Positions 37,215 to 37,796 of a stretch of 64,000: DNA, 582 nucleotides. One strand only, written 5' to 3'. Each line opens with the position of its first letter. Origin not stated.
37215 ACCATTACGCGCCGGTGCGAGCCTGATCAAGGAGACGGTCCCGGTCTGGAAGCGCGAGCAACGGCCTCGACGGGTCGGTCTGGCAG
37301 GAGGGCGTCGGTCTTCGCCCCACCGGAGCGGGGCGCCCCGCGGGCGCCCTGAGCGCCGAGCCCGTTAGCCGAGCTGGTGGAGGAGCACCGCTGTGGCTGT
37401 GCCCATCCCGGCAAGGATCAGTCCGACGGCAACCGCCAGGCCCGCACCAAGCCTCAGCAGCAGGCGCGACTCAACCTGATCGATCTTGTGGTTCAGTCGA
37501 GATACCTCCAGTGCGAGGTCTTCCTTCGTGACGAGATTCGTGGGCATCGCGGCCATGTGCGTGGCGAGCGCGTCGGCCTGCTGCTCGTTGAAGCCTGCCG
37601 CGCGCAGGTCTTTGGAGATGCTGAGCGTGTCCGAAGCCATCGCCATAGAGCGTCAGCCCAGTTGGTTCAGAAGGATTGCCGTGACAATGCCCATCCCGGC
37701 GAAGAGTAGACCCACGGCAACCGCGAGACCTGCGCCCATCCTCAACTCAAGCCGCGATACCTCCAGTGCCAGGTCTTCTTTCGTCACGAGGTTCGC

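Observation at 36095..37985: Four tandem DUF1640-like small coiled-coil/TM genes amplified by a segmental duplication that copied the 3' end of moaE with each unit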

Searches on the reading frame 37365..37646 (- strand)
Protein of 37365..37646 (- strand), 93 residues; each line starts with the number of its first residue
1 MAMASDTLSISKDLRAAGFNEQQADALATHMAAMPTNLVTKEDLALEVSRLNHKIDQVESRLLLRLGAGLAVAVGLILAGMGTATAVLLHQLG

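Call 3: search_protein_families(library=pfam, proteins=[window:37368-37646:-], max_evalue=1)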
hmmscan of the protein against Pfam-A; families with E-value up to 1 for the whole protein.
seq(93 aa): 2 families
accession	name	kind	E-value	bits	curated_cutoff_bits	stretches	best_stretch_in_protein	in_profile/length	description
PF07798.16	CCDC90-like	-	0.0042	17.4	33.5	1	6-44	2-48/175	Coiled-coil domain-containing protein 90-like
PF04418.17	DUF543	-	0.06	13.7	24.1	1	45-76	12-45/75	Domain of unknown function (DUF543)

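Call 6: search_protein_families(library=ncbifam, proteins=[window:37368-37646:-], max_evalue=1)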
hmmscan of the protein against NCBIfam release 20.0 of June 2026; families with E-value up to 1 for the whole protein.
seq(93 aa): 0 families

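Call 7: search_protein_families(library=phrogs, proteins=[window:37368-37646:-], max_evalue=1)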
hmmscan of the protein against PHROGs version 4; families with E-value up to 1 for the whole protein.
seq(93 aa): 2 families
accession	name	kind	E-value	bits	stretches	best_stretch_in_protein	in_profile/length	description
phrog_17872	-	unknown function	1.2e-06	30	1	3-58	4-61/100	-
phrog_462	-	other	0.0012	20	1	21-62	47-90/101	lipoprotein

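Call 8: find_homologous_proteins(query=window:37368-37646:-, max_evalue=0.001)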
Query seq(93 aa) (93 aa): 64 proteins with E <= 0.001 among 86 candidates.
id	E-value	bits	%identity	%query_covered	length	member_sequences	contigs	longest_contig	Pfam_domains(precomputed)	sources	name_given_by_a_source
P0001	1.2e-48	180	100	100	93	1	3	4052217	-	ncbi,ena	-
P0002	1.1e-47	177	99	100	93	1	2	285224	-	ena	-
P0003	8.5e-44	165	92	100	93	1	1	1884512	-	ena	-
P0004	1.5e-43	164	83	100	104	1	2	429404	-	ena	-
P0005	1.8e-43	164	91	100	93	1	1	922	-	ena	-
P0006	2.9e-43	163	91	100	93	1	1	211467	-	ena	-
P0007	2.9e-43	163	90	100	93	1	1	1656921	-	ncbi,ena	-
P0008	3.7e-43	163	91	100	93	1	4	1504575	-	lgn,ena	-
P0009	3.7e-43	163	90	100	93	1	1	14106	-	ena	-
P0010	5.3e-43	162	91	100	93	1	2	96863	-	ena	-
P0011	1.5e-42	161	90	100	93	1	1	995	-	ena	-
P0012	1.5e-42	161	88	100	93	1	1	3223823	-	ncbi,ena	-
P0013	2.0e-42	160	90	100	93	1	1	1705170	-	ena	-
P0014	4.2e-42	159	91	98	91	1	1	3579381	-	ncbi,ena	-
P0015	4.3e-42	159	87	100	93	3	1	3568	-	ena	-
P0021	3.8e-36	140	68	100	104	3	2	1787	PF07798.17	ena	-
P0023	4.8e-36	140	61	100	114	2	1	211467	-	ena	-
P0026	2.1e-35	138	67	98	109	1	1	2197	PF07798.17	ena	-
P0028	8.7e-34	133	59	100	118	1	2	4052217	-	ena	-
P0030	7.6e-32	127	61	100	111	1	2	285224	-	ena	-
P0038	7.5e-30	120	58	100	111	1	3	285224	-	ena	-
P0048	1.2e-28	116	53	100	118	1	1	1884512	-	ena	-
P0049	1.4e-28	116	51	100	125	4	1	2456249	-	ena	-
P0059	9.0e-20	88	39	97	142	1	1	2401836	PF01442.24,PF07798.17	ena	-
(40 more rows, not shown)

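Call 19: find_related_loci(query=A1, collection=genome_contigs, flank=6000)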
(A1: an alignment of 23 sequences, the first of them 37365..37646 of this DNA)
Query A1 (93 aa) in genome_contigs; peptide patterns used: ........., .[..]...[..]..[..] (x = any residue, [..] = any of these).
89 stretches matched a pattern; 11 encode a relative of the query (tblastn E <= 1e-3); 11 distinct loci.
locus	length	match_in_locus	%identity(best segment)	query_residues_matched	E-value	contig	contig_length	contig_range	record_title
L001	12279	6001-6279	90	1-93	9e-45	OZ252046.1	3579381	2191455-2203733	MAG: Dehalococcoidia bacterium isolate ad336184-ad58-47b0-9b5a-c7672a60f3bb genome assembly, chromosome: 1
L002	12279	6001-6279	90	1-93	2e-43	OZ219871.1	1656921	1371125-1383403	MAG: Dehalococcoidia bacterium isolate adc01b0e-c114-4b94-a05b-fd73c1a39460 genome assembly, chromosome: 5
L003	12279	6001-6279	88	1-93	2e-42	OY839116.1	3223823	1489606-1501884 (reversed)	MAG: Dehalococcoidia bacterium isolate 44b3abb6-b6b9-4f11-be96-93ee54cc77f6 genome assembly, chromosome: 1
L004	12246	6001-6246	78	1-93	7e-41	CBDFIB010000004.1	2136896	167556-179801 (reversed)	MAG: Dehalococcoidia bacterium isolate 7cd25a05-99ee-4af3-888e-ade58bc44bba genome assembly, contig: contig_4, whole gen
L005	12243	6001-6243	78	1-92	4e-40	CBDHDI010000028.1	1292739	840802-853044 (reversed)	MAG: Dehalococcoidia bacterium isolate d0c5affc-a78a-4576-9923-169fe3940cd0 genome assembly, contig: contig_28, whole ge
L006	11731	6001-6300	65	1-93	1e-38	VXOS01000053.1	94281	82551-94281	MAG: Chloroflexi bacterium isolate SB0662_bin_38 NODE_228_length_94281_cov_47.003131, whole genome shotgun sequence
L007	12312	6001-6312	68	1-93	3e-38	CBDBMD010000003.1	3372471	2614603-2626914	MAG: Dehalococcoidia bacterium isolate 82647b19-91a1-4440-b29b-303ca9d817fb genome assembly, contig: contig_3, whole gen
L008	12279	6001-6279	66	1-93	2e-36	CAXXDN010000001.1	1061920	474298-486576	MAG: Dehalococcoidia bacterium isolate dc2ee83f-b268-46d2-8eab-f8d2e8673164 genome assembly, contig: contig_1, whole gen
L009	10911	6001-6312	62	1-93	1e-35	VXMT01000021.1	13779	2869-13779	MAG: Chloroflexi bacterium isolate SB0661_bin_43 NODE_3173_length_13779_cov_18.698630, whole genome shotgun sequence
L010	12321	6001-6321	58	1-93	3e-35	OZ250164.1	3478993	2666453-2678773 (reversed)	MAG: Dehalococcoidia bacterium isolate 0168574f-4b79-4a4d-bdbd-32c97b7f51b1 genome assembly, chromosome: 1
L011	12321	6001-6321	50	1-93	2e-26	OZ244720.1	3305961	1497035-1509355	MAG: Dehalococcoidia bacterium isolate 9e3a45bd-a01b-43fc-9133-5d91322e70de genome assembly, chromosome: 1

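Call 26: find_encoding_contigs(protein=P0028, flank=6000, max_places=6)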
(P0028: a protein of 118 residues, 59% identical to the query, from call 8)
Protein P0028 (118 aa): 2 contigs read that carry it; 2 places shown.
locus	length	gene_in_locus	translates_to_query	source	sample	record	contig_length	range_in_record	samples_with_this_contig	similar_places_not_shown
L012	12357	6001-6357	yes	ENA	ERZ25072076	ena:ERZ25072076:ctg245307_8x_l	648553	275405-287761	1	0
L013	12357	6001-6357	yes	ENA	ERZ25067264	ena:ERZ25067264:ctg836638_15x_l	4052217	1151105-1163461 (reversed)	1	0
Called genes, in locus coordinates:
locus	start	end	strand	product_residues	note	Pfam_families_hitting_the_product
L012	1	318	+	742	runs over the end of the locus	PF18072:FGAR-AT_linker, PF00586:AIRS, PF02769:AIRS_C, PF00586:AIRS, PF02769:AIRS_C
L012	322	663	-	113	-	-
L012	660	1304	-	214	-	PF13274:SocA_Panacea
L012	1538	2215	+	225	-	PF01281:Ribosomal_L9_N, PF03948:Ribosomal_L9_C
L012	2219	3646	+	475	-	PF00772:DnaB, PF13481:AAA_25, PF03796:DnaB_C, PF06745:ATPase (faint)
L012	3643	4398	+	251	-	PF07261:DnaB_2 (weak)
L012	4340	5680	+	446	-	PF00308:Bac_DnaA (weak), PF01695:IstB_IS21, PF00931:NB-ARC (faint), PF13191:AAA_16 (faint), PF13604:AAA_30 (faint), PF00004:AAA (weak), PF00308:Bac_DnaA, PF01695:IstB_IS21, +7 more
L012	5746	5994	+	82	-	-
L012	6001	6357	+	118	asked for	-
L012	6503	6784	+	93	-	-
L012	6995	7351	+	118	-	-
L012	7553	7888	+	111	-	-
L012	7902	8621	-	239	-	PF02597:ThiS, PF02391:MoaE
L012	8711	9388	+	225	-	PF00156:Pribosyltran (weak)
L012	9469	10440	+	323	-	PF00294:PfkB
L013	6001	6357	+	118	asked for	-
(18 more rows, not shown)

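Call 27: find_encoding_contigs(protein=P0001, flank=6000, max_places=6)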
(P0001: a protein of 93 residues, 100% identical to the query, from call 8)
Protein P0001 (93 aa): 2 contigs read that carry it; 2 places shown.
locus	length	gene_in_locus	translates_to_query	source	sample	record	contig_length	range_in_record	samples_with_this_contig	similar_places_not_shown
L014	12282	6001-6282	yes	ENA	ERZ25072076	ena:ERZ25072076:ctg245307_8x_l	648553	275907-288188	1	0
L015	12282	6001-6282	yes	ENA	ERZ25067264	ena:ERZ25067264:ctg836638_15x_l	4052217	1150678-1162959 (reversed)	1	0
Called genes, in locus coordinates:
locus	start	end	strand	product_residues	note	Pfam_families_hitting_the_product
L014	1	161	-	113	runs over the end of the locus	-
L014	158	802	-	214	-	PF13274:SocA_Panacea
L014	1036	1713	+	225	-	PF01281:Ribosomal_L9_N, PF03948:Ribosomal_L9_C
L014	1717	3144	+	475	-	PF00772:DnaB, PF13481:AAA_25, PF03796:DnaB_C, PF06745:ATPase (faint)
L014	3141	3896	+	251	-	PF07261:DnaB_2 (weak)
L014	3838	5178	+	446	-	PF00308:Bac_DnaA (weak), PF01695:IstB_IS21, PF00931:NB-ARC (faint), PF13191:AAA_16 (faint), PF13604:AAA_30 (faint), PF00004:AAA (weak), PF00308:Bac_DnaA, PF01695:IstB_IS21, +7 more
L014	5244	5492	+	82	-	-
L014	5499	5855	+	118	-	-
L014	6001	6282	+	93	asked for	-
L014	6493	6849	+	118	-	-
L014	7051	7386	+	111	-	-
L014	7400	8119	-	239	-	PF02597:ThiS, PF02391:MoaE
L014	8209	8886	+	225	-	PF00156:Pribosyltran (weak)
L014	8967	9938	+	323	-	PF00294:PfkB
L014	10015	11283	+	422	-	PF00464:SHMT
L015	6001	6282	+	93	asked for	-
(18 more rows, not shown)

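Call 29: find_encoding_contigs(protein=P0038, flank=4000, max_places=4)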
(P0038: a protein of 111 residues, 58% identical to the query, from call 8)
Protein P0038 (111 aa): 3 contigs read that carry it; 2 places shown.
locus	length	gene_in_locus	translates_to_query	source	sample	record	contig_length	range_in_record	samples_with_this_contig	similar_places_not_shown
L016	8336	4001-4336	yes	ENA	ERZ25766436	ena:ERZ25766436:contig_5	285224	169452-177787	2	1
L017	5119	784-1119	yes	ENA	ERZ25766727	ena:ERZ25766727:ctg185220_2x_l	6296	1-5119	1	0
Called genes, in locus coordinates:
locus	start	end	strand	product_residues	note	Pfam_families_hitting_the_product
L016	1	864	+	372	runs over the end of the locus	PF01527:HTH_Tnp_1 (weak), PF13384:HTH_23 (weak), PF13518:HTH_28, PF13551:HTH_29, PF13565:HTH_32, PF00665:rve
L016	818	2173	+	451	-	PF00665:rve (weak), PF22483:Mu-transpos_C_2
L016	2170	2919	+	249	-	PF01695:IstB_IS21, PF02562:PhoH, PF00308:Bac_DnaA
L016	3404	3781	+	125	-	-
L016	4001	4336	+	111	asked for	-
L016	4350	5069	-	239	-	PF02597:ThiS, PF02391:MoaE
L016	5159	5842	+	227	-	PF00156:Pribosyltran (weak)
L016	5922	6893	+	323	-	PF00294:PfkB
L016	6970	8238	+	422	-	PF00464:SHMT, PF00155:Aminotran_1_2 (weak)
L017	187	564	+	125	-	-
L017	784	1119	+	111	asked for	-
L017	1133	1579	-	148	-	PF02391:MoaE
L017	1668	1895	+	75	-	-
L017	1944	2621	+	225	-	PF00156:Pribosyltran (weak)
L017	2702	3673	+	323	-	PF00294:PfkB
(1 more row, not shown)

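Call 30: find_encoding_contigs(protein=P0048, flank=4000, max_places=4)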
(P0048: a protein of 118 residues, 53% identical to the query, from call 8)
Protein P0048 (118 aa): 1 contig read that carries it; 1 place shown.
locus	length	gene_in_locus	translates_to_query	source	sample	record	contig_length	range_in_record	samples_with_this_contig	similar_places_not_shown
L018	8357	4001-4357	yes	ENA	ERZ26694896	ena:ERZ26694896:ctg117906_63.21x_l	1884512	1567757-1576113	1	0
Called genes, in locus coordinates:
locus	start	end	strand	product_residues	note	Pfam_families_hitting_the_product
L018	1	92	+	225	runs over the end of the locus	PF01281:Ribosomal_L9_N, PF03948:Ribosomal_L9_C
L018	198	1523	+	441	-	PF00772:DnaB, PF03796:DnaB_C, PF13481:AAA_25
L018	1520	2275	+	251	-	PF07261:DnaB_2 (weak)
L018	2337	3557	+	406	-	PF01695:IstB_IS21, PF00308:Bac_DnaA, PF13191:AAA_16 (faint), PF13521:AAA_28 (faint), PF13604:AAA_30 (faint), PF00004:AAA (weak), PF00308:Bac_DnaA, PF01695:IstB_IS21, +7 more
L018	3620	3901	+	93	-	-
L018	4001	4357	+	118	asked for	-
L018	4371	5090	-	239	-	PF02597:ThiS, PF02391:MoaE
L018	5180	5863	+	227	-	-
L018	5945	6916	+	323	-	PF00294:PfkB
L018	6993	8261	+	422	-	PF00464:SHMT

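Call 31: find_encoding_contigs(protein=P0049, flank=4000, max_places=4)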
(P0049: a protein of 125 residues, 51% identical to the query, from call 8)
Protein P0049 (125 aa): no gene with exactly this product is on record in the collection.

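Call 32: find_encoding_contigs(protein=P0030, flank=8000, max_places=3)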
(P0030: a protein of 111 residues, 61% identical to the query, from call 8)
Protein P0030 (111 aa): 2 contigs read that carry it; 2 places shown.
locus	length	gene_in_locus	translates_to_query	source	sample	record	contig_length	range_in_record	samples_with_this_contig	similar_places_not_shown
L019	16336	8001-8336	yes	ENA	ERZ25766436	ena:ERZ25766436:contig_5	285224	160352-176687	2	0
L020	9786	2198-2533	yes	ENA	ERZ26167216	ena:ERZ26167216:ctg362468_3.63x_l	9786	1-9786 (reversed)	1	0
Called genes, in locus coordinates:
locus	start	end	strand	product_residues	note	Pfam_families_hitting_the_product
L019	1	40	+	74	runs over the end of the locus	-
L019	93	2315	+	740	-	PF18072:FGAR-AT_linker, PF00586:AIRS, PF02769:AIRS_C, PF00586:AIRS, PF02769:AIRS_C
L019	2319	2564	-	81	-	-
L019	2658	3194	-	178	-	PF13274:SocA_Panacea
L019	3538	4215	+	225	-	PF01281:Ribosomal_L9_N, PF03948:Ribosomal_L9_C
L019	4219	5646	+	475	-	PF00772:DnaB, PF13481:AAA_25, PF03796:DnaB_C, PF06745:ATPase (faint)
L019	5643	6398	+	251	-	PF07261:DnaB_2 (weak)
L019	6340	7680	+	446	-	PF00308:Bac_DnaA (weak), PF01695:IstB_IS21, PF13521:AAA_28 (faint), PF00931:NB-ARC (faint), PF13191:AAA_16 (faint), PF00004:AAA (weak), PF00308:Bac_DnaA, PF01695:IstB_IS21, +8 more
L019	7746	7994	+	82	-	-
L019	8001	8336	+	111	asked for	-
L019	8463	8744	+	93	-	-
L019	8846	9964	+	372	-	PF01527:HTH_Tnp_1 (weak), PF13384:HTH_23 (weak), PF13518:HTH_28, PF13551:HTH_29, PF13565:HTH_32, PF00665:rve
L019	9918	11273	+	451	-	PF00665:rve (weak), PF22483:Mu-transpos_C_2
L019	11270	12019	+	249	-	PF01695:IstB_IS21, PF02562:PhoH, PF00308:Bac_DnaA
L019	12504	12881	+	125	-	-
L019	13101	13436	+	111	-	-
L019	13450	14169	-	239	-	PF02597:ThiS, PF02391:MoaE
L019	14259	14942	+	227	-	PF00156:Pribosyltran (weak)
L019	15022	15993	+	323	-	PF00294:PfkB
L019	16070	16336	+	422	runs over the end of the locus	PF00464:SHMT, PF00155:Aminotran_1_2 (weak)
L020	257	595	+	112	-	PF07261:DnaB_2 (weak)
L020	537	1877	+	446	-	PF13521:AAA_28 (faint), PF00308:Bac_DnaA (weak), PF01695:IstB_IS21, PF00931:NB-ARC (faint), PF13191:AAA_16 (faint), PF00004:AAA (weak), PF00308:Bac_DnaA, PF01695:IstB_IS21, +8 more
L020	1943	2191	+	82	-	-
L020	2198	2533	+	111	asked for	-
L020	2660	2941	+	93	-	-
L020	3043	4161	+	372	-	PF01527:HTH_Tnp_1 (weak), PF13384:HTH_23 (weak), PF13518:HTH_28, PF13551:HTH_29, PF13565:HTH_32, PF00665:rve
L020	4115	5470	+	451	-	PF00665:rve (weak), PF22483:Mu-transpos_C_2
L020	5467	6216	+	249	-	PF01695:IstB_IS21, PF02562:PhoH, PF00308:Bac_DnaA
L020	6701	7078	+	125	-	-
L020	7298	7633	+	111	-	-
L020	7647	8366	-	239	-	PF02597:ThiS, PF02391:MoaE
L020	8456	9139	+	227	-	PF00156:Pribosyltran (weak)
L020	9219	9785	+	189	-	?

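Call 33: find_encoding_contigs(protein=P0023, flank=4000, max_places=3)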
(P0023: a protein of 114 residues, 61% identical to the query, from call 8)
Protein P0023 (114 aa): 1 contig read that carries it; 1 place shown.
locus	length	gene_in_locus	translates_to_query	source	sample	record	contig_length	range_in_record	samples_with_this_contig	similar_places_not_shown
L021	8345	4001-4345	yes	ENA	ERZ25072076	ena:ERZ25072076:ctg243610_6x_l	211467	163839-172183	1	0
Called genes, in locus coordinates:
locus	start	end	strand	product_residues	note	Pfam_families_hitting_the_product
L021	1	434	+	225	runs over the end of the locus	PF01281:Ribosomal_L9_N, PF03948:Ribosomal_L9_C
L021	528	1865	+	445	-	PF00772:DnaB, PF03796:DnaB_C, PF13481:AAA_25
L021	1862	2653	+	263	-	PF07261:DnaB_2 (weak)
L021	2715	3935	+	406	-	PF01695:IstB_IS21, PF00308:Bac_DnaA, PF13191:AAA_16 (faint), PF13604:AAA_30 (faint), PF00005:ABC_tran (faint), PF00004:AAA (weak), PF00308:Bac_DnaA, PF01695:IstB_IS21, +7 more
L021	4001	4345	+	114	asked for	-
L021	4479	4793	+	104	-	-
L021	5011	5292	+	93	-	-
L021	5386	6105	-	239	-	PF02597:ThiS, PF02391:MoaE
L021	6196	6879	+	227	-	-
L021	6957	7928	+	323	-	PF00294:PfkB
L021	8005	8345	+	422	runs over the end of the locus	PF00464:SHMT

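Call 34: find_homologous_proteins(query=A1, max_evalue=0.001)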
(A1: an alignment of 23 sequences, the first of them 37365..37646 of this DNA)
Query A1 (23 sequences) (93 aa, profile of the alignment): 136 proteins with E <= 0.001 among 8000 candidates; the best 120 are listed.
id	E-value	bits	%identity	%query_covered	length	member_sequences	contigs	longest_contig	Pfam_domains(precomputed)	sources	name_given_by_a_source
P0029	5.5e-57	208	52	100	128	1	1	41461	PF23991.2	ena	-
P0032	3.4e-54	200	61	100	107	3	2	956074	-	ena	-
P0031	2.7e-53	197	61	100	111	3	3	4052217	-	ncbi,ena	-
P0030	2.1e-52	194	61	100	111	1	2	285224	-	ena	-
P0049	4.1e-52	193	51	100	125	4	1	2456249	-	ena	-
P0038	8.8e-52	192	58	100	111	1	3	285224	-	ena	-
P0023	1.0e-51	192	61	100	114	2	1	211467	-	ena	-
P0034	1.7e-51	191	60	100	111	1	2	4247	-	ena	-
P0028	1.7e-51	191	59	100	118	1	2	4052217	-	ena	-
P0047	2.0e-51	191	54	100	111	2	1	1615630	-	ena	-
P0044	6.6e-50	186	54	100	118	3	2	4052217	-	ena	-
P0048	9.0e-50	185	53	100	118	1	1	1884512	-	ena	-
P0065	4.5e-49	183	50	98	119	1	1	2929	-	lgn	-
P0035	1.8e-48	181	63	100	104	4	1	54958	-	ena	-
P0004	2.0e-48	181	83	100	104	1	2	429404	-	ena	-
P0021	6.5e-45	170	68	100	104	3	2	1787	PF07798.17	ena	-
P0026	1.6e-44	168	67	98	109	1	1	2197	PF07798.17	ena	-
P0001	1.7e-39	152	100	100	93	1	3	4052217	-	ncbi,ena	-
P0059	2.5e-39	152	39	97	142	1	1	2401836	PF01442.24,PF07798.17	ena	-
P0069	3.0e-38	148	39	99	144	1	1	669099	PF01442.24,PF07798.17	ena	-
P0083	4.0e-36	141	63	65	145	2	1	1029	PF04513.18,PF27276.1,PF01442.24,PF23991.2,PF07889.18,PF07798.17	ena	-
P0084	1.0e-35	140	51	98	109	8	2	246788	PF07798.17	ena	-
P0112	5.7e-27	112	32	98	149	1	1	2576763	-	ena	-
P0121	3.1e-20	90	28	98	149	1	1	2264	PF04513.18,PF07352.18,PF01442.24,PF07798.17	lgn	-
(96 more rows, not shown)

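Call 35: search_solved_structures(query=A1, max_evalue=1, show_alignments=3)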
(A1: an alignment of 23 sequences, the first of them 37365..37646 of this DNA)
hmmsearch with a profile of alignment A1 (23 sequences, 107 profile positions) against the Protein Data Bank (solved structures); distinct sequences matched with E-value up to 1: 29.
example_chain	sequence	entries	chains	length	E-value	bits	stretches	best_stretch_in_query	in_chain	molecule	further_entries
7o97_A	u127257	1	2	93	0.00088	22.8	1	15-78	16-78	hypothetical protein UY81_C0065G0003 from Candidatus Giovannonibacteria bacterium converte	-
6h9m_A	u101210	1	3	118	0.0013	22.2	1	5-76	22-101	Coiled-coil domain-containing protein 90B, mitochondrial,General control protein GCN4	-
5apz_A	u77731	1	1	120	0.0026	21.3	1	35-76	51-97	GENERAL CONTROL PROTEIN GCN4, NOR1 TCAR0761, GENERAL CONTROL PROTEIN GCN4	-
7o92_A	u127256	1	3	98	0.017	18.7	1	32-73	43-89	hypothetical protein UY81_C0065G0003 residues 18-54 from Candidatus Giovannonibacteria bac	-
6vag_A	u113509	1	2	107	0.03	17.9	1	40-91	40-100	Phosphoprotein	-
6gao_A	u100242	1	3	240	0.097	16.2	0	43-86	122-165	Outer capsid protein sigma-1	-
6v85_F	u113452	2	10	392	0.1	16.1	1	40-92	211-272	Phosphoprotein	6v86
6gap_A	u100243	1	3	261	0.11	16.1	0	36-76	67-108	Outer capsid protein sigma-1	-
7oah_A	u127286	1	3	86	0.12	15.9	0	33-72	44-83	General control transcription factor GCN4,conserved hypothetical protein residues 311-335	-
1t3j_A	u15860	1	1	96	0.18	15.4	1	16-75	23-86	mitofusin 1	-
7o9v_A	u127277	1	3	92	0.21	15.2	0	36-73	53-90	General control transcription factor GCN4,hypothetical protein OMM_04225 residues 244-274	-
6v50_A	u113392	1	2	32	0.28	14.8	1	47-73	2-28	Coiled-coil Trimer with Glu:Ser:Lys Triad with K7A mutation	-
6q22_A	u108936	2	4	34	0.29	14.7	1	47-73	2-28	Coiled-coil Trimer with Glu:Aminobutyric acid:Lys Triad | peptide with Glu:Ala:Lys triad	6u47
3lt6_A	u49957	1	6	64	0.29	14.7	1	55-81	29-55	Adhesin yadA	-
6ovv_A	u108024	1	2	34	0.33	14.5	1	47-73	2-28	Coiled-coil Trimer with Glu:4-pyridinylalanine:Lys Triad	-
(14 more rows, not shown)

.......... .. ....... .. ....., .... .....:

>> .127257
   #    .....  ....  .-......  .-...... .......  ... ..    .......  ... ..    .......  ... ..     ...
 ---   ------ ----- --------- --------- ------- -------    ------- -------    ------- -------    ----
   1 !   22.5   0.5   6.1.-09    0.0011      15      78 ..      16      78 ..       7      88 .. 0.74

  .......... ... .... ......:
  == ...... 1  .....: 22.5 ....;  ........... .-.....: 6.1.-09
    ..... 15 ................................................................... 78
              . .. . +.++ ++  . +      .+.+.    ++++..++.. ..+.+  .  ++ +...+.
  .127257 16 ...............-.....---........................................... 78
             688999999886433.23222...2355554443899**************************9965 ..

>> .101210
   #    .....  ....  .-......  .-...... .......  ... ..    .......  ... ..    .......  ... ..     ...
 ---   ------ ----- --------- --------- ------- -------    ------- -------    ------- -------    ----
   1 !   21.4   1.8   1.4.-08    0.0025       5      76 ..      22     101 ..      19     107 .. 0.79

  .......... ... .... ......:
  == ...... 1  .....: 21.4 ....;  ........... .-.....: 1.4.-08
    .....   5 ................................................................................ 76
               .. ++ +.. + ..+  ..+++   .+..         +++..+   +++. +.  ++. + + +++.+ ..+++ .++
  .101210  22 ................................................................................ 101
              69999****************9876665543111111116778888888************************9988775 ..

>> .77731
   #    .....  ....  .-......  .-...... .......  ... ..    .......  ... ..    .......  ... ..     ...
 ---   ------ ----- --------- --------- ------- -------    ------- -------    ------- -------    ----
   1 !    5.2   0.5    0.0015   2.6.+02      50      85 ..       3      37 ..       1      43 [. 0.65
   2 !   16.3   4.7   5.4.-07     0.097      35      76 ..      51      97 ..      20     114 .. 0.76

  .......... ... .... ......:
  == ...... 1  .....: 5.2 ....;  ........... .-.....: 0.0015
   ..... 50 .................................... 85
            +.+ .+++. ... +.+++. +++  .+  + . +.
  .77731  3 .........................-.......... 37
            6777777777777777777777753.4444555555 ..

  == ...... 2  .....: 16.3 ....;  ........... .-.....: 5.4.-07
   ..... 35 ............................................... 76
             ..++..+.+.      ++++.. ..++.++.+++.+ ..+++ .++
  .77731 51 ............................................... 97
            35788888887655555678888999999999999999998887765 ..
